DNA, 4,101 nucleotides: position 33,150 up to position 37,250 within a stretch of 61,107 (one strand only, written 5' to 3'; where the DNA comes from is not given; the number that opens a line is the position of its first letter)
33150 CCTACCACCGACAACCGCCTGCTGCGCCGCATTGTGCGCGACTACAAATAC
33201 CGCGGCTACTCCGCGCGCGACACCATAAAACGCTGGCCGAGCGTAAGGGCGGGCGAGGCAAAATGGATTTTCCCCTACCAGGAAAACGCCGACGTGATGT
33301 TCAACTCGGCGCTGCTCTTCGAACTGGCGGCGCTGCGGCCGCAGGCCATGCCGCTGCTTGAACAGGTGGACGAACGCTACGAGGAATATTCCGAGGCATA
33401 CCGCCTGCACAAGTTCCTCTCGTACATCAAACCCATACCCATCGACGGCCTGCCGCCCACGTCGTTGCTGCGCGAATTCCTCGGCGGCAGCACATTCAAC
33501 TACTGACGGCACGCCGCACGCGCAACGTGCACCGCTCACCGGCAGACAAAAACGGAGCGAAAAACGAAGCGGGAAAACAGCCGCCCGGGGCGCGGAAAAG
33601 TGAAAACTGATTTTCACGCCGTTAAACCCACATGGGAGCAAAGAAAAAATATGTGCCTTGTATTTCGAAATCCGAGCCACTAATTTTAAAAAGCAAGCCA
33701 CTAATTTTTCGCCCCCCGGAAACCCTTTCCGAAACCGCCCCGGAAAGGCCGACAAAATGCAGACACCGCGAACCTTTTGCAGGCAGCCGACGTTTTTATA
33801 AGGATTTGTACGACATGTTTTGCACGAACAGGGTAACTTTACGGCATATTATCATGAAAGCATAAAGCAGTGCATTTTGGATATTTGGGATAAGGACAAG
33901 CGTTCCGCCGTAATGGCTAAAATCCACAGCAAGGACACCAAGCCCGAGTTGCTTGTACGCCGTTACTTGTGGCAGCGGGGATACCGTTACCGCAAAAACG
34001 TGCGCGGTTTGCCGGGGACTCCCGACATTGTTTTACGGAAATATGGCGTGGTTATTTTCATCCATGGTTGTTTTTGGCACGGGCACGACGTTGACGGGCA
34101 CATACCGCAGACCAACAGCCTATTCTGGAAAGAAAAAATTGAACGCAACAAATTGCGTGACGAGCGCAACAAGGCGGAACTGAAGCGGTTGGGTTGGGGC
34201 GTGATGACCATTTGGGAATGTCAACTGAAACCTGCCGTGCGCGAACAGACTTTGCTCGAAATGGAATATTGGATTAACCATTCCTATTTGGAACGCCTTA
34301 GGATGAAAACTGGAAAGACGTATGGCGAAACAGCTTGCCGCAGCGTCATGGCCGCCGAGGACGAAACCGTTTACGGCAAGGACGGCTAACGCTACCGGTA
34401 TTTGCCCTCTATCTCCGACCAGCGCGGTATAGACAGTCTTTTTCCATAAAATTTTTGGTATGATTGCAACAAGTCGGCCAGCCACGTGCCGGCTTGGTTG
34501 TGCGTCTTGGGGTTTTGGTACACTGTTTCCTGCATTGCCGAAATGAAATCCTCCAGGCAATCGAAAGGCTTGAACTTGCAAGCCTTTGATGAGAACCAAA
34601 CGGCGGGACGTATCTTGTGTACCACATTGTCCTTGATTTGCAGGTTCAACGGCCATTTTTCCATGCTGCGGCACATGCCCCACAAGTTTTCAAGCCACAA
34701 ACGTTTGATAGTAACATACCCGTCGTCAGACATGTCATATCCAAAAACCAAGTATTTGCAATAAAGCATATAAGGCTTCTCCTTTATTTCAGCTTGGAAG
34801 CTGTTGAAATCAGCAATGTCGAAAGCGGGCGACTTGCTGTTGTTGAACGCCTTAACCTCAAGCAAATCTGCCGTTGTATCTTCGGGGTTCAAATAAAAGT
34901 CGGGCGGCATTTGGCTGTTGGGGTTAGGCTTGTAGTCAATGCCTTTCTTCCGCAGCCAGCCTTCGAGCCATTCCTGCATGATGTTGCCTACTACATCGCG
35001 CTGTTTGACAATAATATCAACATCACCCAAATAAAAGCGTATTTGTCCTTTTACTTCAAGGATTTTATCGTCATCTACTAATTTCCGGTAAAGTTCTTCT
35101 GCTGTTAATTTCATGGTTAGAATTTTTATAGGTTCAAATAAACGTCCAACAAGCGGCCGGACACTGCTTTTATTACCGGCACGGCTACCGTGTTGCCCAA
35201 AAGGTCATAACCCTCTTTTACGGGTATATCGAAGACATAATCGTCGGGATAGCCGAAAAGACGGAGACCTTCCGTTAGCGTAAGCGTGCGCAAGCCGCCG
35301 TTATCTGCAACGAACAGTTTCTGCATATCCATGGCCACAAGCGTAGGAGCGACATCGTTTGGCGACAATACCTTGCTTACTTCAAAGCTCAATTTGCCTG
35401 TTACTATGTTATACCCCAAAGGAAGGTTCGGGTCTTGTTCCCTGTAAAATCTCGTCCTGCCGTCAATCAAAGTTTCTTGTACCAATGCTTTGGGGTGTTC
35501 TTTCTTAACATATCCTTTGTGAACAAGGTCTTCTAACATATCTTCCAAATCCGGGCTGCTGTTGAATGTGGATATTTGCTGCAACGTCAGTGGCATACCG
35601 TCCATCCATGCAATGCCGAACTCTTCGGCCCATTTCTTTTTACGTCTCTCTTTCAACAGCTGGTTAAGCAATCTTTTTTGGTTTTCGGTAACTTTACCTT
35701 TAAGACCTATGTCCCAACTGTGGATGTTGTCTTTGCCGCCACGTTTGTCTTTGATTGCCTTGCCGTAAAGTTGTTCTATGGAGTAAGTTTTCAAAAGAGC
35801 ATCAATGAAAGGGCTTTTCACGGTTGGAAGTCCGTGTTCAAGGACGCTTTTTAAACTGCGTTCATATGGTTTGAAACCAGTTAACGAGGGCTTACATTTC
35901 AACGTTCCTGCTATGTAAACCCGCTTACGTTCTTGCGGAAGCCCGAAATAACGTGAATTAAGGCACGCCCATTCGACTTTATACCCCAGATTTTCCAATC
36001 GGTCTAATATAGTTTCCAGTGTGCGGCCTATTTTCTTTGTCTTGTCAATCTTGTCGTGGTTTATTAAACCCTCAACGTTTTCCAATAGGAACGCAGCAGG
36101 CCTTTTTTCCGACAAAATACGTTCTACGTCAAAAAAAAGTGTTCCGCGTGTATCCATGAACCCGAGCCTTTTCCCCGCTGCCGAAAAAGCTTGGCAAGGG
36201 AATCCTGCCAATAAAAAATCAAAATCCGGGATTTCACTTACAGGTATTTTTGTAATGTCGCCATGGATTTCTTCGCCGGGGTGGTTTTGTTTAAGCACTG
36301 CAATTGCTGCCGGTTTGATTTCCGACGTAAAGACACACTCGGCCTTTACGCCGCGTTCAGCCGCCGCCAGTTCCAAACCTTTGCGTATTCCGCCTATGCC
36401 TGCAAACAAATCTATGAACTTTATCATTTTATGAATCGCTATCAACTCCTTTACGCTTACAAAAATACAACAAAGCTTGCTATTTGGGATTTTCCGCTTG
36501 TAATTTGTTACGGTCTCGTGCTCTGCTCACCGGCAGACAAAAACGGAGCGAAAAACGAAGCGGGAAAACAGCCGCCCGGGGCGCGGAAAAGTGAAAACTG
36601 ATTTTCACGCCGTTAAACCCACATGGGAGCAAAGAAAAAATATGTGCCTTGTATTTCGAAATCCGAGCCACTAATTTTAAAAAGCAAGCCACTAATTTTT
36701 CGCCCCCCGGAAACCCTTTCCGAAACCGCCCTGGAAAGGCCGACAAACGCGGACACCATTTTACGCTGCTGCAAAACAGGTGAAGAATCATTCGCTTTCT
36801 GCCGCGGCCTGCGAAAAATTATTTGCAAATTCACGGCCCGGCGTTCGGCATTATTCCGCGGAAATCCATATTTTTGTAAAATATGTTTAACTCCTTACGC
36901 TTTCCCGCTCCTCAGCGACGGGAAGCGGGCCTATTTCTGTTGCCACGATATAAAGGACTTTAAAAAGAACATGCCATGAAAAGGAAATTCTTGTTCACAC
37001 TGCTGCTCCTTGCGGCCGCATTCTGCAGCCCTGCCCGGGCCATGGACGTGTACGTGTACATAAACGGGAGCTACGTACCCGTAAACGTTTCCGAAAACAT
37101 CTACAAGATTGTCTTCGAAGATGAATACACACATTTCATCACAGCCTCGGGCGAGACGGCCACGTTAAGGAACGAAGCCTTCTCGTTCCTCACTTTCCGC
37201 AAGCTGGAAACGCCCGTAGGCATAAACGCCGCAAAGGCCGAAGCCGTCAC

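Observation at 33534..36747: Vsr + REase + m5C-MTase cassette bracketed by 223-bp direct repeats that differ at a single base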

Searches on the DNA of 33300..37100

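Call 35: search_rna_families(source=window, start=33300, end=37100, threshold=evalue, max_evalue=5, show_alignments=2)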
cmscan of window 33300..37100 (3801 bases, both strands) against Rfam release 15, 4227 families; matches with E-value up to 5: 0.
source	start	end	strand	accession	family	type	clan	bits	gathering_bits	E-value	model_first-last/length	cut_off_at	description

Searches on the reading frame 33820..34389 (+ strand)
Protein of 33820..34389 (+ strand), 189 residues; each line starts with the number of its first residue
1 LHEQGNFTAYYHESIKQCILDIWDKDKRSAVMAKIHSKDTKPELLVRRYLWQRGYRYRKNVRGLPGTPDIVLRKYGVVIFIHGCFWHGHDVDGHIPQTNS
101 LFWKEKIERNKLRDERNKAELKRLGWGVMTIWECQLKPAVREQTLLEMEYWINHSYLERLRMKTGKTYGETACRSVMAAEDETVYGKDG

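Call 7: search_protein_families(library=pfam, proteins=[window:33820-34389:+])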
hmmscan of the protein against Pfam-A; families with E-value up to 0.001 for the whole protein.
window:33820-34389:+ (189 aa): 1 family
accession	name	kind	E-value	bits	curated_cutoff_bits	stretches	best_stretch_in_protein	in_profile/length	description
PF03852.21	Vsr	-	1e-33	115.5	27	1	21-91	2-72/74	DNA mismatch endonuclease Vsr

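Call 8: search_protein_families(library=ncbifam, proteins=[window:33820-34389:+])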
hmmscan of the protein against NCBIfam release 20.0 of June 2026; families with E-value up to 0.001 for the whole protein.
window:33820-34389:+ (189 aa): 1 family
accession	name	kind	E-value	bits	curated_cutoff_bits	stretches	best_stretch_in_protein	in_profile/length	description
TIGR00632.1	vsr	subfamily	5.2e-40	136.4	97.85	1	21-135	3-119/119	DNA mismatch endonuclease Vsr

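Call 58: search_protein_families(library=padloc, proteins=[window:33877-34389:+])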
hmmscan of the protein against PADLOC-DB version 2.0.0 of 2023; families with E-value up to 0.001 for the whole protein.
window:33877-34389:+ (170 aa): 1 family
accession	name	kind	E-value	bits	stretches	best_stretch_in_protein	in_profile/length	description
PDLC03397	Vsr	-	2.2e-27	94.1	1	2-120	3-122/156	Type II nicking endonuclease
